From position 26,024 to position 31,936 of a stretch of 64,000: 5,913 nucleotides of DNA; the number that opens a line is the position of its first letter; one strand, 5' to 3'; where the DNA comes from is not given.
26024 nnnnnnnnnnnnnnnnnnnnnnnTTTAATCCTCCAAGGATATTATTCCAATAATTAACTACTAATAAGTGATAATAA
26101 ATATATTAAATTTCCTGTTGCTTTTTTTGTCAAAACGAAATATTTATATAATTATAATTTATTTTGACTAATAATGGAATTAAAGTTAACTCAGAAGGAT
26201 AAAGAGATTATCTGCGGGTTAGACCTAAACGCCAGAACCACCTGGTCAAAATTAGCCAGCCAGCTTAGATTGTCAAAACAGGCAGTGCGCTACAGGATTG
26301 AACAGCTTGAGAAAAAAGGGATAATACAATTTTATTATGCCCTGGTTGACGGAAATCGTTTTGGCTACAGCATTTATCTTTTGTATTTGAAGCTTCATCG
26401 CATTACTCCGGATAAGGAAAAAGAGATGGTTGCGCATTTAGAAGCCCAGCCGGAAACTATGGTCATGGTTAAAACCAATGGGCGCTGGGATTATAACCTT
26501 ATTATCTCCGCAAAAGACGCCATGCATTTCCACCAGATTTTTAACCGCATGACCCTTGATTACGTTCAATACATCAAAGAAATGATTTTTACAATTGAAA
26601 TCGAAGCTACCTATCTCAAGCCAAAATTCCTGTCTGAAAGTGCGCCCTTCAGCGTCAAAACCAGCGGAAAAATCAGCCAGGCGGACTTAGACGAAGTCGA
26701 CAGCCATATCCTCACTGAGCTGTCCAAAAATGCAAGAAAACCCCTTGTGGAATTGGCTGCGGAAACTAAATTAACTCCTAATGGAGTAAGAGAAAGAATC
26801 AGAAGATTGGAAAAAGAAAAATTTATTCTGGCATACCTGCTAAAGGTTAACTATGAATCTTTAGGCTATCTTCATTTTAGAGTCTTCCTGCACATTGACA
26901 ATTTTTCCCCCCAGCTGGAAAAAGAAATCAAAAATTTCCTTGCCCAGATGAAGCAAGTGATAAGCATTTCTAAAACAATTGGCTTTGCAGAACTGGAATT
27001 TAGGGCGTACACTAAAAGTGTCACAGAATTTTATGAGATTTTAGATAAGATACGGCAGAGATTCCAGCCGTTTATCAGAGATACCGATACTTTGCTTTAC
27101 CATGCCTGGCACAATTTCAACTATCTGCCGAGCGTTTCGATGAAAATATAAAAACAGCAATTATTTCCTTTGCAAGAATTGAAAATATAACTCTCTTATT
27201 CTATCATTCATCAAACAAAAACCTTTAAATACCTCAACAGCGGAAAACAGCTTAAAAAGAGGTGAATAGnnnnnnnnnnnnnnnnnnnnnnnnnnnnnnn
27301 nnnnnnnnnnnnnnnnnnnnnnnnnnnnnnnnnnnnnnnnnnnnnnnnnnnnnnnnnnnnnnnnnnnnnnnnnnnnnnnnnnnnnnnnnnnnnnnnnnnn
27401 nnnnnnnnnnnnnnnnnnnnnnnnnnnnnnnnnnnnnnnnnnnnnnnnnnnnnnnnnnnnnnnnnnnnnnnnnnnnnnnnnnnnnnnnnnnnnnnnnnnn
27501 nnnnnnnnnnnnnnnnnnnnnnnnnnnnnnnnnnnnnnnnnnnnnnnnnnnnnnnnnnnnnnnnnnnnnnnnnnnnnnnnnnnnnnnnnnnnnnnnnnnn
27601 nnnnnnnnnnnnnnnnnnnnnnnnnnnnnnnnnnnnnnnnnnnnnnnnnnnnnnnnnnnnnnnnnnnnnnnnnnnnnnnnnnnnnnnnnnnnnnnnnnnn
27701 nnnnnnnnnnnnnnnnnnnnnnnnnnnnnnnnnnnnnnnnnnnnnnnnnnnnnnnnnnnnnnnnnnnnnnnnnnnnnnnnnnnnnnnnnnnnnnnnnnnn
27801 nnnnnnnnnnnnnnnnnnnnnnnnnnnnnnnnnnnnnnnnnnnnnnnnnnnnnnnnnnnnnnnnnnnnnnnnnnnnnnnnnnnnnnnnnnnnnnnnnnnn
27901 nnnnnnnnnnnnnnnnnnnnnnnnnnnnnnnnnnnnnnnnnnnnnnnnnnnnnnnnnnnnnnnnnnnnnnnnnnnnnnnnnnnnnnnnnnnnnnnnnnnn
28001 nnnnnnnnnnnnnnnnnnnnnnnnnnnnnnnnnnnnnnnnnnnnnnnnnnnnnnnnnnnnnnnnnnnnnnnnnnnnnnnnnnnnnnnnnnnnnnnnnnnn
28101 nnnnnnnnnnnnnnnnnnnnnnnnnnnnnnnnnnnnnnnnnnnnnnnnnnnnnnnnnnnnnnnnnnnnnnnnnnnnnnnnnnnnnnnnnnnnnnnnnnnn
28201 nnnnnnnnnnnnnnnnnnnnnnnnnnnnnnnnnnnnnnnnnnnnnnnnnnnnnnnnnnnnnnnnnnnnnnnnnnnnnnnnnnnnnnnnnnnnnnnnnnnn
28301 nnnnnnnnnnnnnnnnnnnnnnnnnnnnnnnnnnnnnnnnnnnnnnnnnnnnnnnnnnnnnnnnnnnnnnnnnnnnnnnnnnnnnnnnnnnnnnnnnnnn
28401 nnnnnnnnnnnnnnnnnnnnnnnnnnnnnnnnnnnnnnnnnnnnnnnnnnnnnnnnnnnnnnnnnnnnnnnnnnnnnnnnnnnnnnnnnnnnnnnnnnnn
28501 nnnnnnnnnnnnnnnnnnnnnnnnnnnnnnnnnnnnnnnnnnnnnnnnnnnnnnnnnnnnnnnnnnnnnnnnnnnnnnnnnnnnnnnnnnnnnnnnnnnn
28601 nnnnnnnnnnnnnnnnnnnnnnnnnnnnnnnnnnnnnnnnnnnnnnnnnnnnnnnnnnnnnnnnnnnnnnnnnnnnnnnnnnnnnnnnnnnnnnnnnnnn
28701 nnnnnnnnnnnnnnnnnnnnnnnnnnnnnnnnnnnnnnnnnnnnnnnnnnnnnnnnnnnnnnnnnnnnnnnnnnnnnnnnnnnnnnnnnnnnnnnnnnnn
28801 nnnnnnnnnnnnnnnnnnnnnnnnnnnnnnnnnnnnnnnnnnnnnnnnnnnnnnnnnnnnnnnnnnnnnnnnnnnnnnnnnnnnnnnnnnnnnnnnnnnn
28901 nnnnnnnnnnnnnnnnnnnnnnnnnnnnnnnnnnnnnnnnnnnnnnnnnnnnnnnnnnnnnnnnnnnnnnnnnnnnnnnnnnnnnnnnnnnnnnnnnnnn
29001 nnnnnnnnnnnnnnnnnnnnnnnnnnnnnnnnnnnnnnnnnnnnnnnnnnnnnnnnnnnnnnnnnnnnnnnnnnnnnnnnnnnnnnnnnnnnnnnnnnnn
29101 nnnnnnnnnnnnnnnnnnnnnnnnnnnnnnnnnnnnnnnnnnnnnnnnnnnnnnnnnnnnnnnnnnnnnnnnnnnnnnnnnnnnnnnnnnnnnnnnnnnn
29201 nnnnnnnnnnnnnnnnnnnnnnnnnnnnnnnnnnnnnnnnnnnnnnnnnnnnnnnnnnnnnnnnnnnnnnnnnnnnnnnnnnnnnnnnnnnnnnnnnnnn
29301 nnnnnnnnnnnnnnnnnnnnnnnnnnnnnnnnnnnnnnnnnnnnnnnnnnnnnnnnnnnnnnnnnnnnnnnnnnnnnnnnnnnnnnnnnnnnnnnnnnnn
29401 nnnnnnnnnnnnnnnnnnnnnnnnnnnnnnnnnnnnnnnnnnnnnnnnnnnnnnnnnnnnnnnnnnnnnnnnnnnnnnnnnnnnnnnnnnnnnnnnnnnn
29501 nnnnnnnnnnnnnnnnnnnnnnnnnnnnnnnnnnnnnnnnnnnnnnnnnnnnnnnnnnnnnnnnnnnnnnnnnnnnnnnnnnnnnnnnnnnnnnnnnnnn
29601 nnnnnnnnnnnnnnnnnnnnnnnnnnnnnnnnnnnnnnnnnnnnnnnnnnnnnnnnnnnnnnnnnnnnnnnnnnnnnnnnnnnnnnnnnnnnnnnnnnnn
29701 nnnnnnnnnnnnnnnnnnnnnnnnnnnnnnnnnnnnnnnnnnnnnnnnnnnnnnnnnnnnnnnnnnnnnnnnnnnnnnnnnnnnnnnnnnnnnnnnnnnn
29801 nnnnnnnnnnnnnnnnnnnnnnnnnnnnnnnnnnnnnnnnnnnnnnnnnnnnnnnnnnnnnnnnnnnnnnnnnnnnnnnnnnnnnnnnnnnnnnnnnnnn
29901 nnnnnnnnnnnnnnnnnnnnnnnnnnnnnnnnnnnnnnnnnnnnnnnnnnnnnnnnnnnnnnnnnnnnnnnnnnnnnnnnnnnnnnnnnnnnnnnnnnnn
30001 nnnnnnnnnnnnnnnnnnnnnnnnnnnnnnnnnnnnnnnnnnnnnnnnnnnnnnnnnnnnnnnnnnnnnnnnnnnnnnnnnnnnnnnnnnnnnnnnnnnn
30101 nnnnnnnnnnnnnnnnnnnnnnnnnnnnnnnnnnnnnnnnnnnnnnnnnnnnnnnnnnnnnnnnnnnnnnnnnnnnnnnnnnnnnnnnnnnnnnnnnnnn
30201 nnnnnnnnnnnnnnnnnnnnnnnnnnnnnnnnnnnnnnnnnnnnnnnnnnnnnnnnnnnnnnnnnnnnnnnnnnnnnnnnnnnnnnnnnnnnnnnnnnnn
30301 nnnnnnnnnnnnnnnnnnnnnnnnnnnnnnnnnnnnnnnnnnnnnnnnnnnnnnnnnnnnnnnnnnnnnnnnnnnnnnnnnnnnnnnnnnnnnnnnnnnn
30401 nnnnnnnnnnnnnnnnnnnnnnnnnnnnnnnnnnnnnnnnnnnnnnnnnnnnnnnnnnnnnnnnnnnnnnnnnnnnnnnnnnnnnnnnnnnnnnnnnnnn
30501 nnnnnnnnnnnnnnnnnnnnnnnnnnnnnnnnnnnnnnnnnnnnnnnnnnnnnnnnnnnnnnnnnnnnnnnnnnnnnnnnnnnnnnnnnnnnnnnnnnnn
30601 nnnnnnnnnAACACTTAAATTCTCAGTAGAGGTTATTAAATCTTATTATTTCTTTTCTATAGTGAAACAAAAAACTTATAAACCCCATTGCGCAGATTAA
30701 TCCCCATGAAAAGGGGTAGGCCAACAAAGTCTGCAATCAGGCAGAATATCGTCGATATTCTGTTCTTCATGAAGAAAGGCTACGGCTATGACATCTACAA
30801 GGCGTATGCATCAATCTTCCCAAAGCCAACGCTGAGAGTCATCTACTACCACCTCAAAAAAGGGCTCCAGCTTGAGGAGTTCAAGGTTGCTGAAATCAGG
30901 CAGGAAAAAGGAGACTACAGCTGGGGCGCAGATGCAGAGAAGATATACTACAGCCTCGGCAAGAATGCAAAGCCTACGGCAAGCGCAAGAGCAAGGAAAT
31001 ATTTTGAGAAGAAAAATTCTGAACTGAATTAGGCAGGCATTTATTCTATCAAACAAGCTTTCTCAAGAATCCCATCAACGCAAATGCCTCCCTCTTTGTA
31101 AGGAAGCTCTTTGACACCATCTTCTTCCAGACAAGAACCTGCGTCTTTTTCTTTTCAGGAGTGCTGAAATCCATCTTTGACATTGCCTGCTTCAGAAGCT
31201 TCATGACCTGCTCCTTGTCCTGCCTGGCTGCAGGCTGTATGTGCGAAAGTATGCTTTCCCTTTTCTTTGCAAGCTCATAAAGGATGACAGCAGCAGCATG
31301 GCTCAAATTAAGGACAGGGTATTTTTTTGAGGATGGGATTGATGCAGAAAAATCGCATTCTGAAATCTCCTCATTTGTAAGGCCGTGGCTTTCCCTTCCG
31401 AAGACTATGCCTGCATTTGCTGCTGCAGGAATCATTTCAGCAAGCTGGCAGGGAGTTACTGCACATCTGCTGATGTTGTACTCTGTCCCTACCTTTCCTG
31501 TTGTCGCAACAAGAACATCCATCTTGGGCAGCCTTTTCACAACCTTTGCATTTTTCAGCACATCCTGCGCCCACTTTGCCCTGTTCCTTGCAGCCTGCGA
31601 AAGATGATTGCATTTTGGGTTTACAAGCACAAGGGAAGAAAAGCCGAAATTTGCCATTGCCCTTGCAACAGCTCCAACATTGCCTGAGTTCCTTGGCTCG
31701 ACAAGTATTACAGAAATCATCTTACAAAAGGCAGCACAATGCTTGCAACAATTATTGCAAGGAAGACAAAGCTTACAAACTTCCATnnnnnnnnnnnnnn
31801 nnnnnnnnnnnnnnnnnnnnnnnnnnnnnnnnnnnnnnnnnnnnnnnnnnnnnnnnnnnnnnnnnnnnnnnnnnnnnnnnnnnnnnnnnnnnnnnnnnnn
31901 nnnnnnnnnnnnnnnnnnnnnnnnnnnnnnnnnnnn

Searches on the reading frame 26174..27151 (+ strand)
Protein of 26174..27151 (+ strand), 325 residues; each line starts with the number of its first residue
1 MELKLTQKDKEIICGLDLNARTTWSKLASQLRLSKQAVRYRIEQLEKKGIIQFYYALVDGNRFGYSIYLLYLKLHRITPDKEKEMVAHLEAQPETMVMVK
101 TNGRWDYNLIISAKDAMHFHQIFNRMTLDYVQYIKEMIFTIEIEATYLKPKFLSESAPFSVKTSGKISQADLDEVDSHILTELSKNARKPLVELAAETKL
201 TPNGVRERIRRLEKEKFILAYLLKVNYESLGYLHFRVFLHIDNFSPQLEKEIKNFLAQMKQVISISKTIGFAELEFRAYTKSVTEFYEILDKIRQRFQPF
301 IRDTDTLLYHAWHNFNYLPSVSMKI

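Call 91: search_protein_families(library=pfam, proteins=[window:26174-27151:+], max_evalue=0.00001)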
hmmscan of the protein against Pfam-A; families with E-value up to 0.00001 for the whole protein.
window:26174-27151:+ (325 aa): 5 families
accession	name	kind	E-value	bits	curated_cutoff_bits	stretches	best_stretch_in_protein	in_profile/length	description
PF13412.12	HTH_24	-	1.7e-20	72.7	21.9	2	172-218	1-47/48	Winged helix-turn-helix DNA-binding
PF13404.12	HTH_AsnC-type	-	3.7e-20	71.9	27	2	172-213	1-42/42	AsnC-type helix-turn-helix domain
PF12840.13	HTH_20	-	3.4e-07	30.6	27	0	23-51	20-48/51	Helix-turn-helix domain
PF01047.28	MarR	-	3.6e-07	30.4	24.6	0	22-53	18-49/59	MarR family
PF01037.27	AsnC_trans_reg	-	4.7e-07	30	25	0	78-125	6-54/73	Lrp/AsnC ligand binding domain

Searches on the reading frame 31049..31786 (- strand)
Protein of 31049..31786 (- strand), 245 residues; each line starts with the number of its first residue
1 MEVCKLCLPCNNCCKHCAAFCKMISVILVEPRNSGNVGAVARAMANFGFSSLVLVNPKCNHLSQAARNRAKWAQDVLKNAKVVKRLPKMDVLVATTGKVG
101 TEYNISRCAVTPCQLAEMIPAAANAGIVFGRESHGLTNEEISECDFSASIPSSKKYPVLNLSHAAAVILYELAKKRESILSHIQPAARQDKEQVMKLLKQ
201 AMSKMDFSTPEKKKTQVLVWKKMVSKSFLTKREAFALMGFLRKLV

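Call 91: search_protein_families(library=pfam, proteins=[window:31049-31786:-], max_evalue=0.00001)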
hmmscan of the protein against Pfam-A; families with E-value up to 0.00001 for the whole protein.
window:31049-31786:- (245 aa): 1 family
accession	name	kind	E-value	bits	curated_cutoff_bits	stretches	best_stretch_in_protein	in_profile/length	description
PF00588.24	SpoU_methylase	-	2.4e-26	93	29.7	1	24-170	2-142/142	SpoU rRNA Methylase family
